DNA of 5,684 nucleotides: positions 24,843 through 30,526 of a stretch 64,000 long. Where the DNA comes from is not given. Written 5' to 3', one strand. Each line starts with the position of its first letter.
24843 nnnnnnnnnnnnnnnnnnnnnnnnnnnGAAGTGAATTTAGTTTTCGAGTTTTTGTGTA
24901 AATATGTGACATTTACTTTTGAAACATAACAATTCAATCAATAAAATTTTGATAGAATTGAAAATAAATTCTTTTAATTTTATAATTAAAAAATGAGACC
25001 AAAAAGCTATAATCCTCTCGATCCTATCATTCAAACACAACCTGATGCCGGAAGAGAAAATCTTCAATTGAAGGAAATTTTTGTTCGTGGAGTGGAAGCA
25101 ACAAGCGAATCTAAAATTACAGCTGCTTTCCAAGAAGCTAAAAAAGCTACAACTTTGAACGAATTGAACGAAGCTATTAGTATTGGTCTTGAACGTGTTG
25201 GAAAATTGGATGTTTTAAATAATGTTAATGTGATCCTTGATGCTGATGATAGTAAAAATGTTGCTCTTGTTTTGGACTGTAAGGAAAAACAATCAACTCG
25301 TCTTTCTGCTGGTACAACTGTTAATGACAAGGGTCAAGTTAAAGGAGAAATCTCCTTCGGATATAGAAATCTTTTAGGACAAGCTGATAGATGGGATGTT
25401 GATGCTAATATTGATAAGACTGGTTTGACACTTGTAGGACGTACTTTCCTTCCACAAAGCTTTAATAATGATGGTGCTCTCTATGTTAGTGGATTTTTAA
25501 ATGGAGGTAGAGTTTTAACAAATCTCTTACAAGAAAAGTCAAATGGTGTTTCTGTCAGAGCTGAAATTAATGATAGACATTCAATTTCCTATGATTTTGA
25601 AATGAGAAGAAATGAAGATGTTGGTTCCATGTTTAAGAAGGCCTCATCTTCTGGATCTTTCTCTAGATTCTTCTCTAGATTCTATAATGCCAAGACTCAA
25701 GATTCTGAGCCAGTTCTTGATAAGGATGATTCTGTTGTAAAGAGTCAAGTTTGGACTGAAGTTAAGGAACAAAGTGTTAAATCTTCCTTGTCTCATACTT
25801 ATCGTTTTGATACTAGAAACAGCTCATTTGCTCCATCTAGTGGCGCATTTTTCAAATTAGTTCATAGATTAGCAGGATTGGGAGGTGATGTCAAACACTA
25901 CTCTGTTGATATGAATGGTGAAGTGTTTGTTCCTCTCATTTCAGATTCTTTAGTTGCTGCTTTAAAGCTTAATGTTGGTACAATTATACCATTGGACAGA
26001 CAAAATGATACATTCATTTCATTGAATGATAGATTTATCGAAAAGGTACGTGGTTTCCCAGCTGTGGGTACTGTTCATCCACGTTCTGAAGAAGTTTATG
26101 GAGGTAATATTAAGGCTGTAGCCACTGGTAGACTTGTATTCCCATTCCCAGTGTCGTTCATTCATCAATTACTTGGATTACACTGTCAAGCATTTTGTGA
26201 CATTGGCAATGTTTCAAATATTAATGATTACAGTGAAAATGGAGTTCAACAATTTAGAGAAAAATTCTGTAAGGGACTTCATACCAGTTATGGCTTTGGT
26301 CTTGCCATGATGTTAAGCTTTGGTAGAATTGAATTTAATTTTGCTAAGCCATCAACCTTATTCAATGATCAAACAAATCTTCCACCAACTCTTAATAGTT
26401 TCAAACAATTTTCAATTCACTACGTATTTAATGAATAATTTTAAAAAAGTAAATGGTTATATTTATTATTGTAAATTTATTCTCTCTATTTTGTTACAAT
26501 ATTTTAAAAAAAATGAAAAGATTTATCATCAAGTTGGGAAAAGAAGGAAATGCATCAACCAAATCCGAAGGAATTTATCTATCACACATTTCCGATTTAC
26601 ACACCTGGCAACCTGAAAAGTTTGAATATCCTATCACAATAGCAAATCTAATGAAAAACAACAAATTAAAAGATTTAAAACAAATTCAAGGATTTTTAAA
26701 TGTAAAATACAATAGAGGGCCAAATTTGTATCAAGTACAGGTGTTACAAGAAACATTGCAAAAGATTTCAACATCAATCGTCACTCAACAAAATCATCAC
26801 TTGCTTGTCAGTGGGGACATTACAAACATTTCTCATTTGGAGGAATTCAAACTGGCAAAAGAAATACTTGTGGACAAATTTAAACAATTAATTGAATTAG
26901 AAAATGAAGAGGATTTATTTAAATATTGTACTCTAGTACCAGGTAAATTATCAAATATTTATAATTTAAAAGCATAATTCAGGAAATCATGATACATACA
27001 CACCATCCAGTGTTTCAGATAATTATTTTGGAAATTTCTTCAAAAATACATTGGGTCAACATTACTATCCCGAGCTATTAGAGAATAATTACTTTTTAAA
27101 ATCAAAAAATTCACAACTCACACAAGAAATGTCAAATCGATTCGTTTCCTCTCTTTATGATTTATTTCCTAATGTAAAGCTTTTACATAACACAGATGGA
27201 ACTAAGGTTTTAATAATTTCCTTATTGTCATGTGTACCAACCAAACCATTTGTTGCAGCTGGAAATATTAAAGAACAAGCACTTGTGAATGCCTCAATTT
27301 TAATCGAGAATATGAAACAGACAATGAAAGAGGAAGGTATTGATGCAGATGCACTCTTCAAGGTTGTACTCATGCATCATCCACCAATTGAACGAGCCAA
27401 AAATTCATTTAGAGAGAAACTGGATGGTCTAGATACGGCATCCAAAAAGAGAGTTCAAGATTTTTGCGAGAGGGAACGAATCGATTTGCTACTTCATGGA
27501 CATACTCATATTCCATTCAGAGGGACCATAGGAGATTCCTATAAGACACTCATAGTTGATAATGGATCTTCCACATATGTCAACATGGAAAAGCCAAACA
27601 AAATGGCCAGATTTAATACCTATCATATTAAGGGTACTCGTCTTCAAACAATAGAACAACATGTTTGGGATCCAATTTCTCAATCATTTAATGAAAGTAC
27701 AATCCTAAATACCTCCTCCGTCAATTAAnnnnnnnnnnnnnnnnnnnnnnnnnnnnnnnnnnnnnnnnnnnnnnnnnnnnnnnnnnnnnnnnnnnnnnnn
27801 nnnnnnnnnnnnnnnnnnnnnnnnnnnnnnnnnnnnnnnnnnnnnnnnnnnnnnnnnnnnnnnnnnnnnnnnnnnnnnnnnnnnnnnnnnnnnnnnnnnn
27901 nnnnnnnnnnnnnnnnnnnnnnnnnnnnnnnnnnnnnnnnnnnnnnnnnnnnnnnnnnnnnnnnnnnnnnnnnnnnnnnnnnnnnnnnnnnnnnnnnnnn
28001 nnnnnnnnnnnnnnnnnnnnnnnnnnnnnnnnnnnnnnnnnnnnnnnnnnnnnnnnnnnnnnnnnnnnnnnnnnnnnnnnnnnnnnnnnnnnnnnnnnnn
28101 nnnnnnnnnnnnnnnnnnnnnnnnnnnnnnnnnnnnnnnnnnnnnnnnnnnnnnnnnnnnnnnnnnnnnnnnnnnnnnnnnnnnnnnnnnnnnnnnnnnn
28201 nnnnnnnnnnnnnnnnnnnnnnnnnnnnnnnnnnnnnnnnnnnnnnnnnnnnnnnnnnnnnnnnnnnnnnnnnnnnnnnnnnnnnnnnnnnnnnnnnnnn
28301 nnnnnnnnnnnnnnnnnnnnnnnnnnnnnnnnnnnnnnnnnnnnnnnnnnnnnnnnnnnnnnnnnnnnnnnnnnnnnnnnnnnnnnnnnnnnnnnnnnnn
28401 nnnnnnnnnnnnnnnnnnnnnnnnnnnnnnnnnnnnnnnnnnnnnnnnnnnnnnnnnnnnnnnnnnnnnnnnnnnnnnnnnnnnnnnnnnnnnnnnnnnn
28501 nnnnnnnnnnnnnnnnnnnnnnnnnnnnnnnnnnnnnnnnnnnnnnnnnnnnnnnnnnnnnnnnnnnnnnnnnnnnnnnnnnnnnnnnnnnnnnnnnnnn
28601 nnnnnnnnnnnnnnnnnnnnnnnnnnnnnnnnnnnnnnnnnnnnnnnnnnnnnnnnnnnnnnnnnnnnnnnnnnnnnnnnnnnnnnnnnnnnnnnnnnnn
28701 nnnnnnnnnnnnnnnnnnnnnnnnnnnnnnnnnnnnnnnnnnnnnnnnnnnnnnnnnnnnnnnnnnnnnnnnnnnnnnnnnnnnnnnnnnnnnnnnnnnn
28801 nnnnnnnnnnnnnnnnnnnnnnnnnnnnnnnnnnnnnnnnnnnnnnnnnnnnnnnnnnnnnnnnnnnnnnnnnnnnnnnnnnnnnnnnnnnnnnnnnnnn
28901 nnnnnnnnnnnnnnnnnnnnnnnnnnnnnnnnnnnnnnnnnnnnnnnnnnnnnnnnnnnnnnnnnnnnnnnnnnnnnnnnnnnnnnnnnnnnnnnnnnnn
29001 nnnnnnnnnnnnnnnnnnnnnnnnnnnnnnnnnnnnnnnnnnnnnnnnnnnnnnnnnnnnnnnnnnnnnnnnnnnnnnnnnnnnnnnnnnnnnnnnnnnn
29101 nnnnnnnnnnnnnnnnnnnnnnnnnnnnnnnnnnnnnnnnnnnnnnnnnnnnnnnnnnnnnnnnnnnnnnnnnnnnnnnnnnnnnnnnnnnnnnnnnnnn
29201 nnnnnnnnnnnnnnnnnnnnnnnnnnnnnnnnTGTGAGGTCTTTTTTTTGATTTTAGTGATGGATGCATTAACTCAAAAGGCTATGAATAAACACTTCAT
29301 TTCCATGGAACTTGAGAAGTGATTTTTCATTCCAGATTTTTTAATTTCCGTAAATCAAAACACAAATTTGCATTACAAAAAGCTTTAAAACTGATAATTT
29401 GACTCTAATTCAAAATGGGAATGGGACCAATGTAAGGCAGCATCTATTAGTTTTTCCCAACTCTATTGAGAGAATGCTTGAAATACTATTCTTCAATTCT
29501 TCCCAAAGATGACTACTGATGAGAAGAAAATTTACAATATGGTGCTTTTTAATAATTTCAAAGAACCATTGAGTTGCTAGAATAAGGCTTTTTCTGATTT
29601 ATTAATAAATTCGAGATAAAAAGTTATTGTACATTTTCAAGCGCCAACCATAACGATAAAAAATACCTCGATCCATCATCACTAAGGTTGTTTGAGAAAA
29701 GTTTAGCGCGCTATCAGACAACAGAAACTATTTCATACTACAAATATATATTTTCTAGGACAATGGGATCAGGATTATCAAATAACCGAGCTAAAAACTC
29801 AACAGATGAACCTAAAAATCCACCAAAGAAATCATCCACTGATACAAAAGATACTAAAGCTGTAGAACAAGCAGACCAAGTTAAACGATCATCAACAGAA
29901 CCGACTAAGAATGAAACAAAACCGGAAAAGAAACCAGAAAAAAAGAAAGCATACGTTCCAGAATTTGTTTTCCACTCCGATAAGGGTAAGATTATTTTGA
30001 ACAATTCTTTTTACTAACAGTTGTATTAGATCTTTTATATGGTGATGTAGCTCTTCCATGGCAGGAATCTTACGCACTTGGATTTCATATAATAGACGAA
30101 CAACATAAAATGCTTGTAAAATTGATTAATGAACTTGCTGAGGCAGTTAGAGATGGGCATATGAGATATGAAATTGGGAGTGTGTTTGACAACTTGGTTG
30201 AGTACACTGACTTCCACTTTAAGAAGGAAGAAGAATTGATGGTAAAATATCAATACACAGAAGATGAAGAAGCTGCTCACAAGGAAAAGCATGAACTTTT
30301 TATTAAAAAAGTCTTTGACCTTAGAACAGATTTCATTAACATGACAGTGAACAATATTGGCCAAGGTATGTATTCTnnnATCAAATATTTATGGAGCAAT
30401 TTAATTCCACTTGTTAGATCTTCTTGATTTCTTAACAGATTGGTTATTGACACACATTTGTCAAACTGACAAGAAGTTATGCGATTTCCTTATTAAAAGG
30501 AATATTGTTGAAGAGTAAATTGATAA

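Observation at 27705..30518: Bacterial-type sulfur/oxygen metabolism pair: intron-containing CysE serine acetyltransferase beside an N-myristoylated hemerythrin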

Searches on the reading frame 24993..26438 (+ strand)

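Call 55: search_protein_families(library=pfam, proteins=[window:24993-26438:+], max_evalue=0.001)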
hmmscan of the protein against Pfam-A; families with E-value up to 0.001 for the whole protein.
window:24993-26438:+ (481 aa): 1 family
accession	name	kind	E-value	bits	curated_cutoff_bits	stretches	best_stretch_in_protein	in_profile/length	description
PF01103.29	Omp85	-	1.1e-33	117.6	24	1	126-460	1-312/325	Omp85 superfamily domain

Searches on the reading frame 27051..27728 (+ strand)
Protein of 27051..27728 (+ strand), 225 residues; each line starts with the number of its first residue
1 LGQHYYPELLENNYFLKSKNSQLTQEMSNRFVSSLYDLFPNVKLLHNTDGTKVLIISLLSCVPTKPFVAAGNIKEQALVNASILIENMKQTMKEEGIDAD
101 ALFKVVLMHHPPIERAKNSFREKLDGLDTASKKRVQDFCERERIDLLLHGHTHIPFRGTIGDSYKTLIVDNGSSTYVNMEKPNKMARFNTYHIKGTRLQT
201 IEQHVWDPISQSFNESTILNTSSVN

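Call 55: search_protein_families(library=pfam, proteins=[window:27051-27728:+], max_evalue=0.001)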
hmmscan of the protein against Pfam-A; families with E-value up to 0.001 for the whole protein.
window:27051-27728:+ (225 aa): 2 families
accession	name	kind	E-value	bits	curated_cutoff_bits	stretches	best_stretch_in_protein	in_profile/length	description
PF00149.33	Metallophos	-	2.8e-05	25.1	21.5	1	83-155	123-191/191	Calcineurin-like phosphoesterase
PF12850.12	Metallophos_2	-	0.00075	20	27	1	88-189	67-150/154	Calcineurin-like phosphoesterase superfamily domain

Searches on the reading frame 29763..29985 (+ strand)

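Call 44: search_protein_representatives(protein=window:29763-29985:+)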
Query: 74 residues. Proteins with E-value up to 0.001 (for the whole library): 1; up to 1e-10: 1; up to 1e-30: 1. The best 1 are listed.
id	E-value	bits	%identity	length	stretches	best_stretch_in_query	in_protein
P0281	3.5e-38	144.4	100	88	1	1-74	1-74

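Call 46: list_cluster_members(proteins=[P0281, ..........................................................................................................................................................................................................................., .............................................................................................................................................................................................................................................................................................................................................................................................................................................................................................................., P0051, P0052, P0053, P0054, P0059, P0057, P0048])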
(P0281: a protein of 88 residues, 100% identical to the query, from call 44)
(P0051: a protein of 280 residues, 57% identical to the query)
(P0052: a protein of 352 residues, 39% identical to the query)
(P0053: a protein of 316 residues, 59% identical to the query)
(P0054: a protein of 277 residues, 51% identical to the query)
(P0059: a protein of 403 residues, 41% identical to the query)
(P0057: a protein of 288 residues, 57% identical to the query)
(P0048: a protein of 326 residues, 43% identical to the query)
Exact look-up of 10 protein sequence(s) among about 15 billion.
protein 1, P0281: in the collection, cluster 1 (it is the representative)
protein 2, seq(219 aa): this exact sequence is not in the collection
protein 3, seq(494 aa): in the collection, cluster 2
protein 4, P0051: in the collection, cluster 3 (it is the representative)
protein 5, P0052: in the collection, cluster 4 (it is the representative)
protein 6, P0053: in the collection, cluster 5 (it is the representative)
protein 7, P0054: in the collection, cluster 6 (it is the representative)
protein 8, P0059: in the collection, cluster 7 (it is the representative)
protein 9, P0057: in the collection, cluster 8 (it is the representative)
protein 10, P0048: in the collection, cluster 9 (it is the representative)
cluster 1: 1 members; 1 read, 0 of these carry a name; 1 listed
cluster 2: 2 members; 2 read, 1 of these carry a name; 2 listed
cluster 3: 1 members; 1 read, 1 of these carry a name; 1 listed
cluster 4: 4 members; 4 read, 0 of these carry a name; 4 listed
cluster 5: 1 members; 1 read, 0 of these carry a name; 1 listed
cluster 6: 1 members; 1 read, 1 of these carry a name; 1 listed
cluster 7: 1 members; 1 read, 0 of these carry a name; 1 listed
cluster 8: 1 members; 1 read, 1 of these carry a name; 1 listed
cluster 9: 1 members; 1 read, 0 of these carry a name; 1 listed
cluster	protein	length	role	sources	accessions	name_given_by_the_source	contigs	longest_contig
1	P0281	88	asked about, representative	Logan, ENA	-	-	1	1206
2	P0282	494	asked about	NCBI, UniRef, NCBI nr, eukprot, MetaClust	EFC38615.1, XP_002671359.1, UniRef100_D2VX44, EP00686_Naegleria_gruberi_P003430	predicted protein [Naegleria gruberi] | serine O-acetyltransferase n=1 Tax=Naegleria gruberi TaxID=5762 RepID=D2VX44_NAEGR | uncharacterized protein NAEGRDRAFT_81554 [Naegleria gruberi]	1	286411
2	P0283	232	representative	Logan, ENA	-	-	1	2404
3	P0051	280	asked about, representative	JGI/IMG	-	serine O-acetyltransferase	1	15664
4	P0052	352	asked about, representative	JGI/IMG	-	-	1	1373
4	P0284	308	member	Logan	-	-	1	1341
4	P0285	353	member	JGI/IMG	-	-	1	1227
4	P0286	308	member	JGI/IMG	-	-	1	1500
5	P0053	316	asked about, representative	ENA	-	-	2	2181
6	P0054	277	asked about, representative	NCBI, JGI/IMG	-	serine O-acetyltransferase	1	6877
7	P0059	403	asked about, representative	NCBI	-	-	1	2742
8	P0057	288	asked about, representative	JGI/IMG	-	serine O-acetyltransferase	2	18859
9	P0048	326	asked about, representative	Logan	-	-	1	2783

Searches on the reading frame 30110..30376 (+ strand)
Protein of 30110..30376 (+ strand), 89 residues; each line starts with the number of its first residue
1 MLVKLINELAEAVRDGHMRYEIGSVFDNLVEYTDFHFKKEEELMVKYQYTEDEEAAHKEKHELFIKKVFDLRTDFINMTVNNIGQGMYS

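Call 79: list_cluster_members(proteins=[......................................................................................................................, window:30110-30376:+, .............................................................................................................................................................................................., window:29763-30014:+, P0001, P0162, P0175, P0165, P0208, P0169])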
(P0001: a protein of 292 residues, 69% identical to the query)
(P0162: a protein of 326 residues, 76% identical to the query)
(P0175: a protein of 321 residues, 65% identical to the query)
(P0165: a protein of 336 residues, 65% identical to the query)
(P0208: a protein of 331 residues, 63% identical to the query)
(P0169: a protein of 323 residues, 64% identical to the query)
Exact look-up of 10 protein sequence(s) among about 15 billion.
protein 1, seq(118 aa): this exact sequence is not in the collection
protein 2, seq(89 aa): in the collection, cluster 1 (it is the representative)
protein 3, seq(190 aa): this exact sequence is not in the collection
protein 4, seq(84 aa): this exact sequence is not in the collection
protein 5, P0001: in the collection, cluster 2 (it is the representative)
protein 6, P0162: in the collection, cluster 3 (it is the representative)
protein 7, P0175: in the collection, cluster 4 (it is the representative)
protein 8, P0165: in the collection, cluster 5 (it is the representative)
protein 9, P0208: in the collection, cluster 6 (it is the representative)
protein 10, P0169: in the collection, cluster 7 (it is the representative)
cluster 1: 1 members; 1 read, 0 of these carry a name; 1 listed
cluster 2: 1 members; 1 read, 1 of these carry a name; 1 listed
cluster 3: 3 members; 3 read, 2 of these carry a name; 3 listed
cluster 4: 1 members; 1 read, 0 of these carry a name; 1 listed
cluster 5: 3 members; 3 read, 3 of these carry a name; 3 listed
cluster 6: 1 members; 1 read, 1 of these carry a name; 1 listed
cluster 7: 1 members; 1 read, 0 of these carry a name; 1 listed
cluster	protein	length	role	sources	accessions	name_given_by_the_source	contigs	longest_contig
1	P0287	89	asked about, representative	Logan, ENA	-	-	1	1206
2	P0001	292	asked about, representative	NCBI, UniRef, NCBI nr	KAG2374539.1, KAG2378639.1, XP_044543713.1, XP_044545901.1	hypothetical protein C9374_008278 [Naegleria lovaniensis] | Hemerythrin-like domain-containing protein n=1 Tax=Naegleria lovaniensis TaxID=51637 ... | uncharacterized protein C9374_010823 [Naegleria lovaniensis]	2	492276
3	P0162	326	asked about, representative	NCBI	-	-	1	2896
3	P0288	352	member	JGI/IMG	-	cysteine synthase A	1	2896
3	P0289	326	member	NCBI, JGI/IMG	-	cysteine synthase A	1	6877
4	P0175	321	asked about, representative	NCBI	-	-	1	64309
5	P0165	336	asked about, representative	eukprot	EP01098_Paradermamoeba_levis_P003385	TRINITY_DN1550_c0_g2_i1.p1 TRINITY_DN1550_c0_g2~~TRINITY_DN1550_c0_g2_i1.p1 ORF ...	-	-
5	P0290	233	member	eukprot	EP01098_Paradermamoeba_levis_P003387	TRINITY_DN1550_c0_g2_i3.p1 TRINITY_DN1550_c0_g2~~TRINITY_DN1550_c0_g2_i3.p1 ORF ...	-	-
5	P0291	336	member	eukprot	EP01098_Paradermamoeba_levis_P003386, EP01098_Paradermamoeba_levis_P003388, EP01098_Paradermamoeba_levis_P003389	TRINITY_DN1550_c0_g2_i2.p1 TRINITY_DN1550_c0_g2~~TRINITY_DN1550_c0_g2_i2.p1 ORF ...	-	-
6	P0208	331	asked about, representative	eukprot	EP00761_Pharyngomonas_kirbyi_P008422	gb/GECH01008433.1/.p1 GENE.gb/GECH01008433.1/~~gb/GECH01008433.1/.p1 ORF type:complete ...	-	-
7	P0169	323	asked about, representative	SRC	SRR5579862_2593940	-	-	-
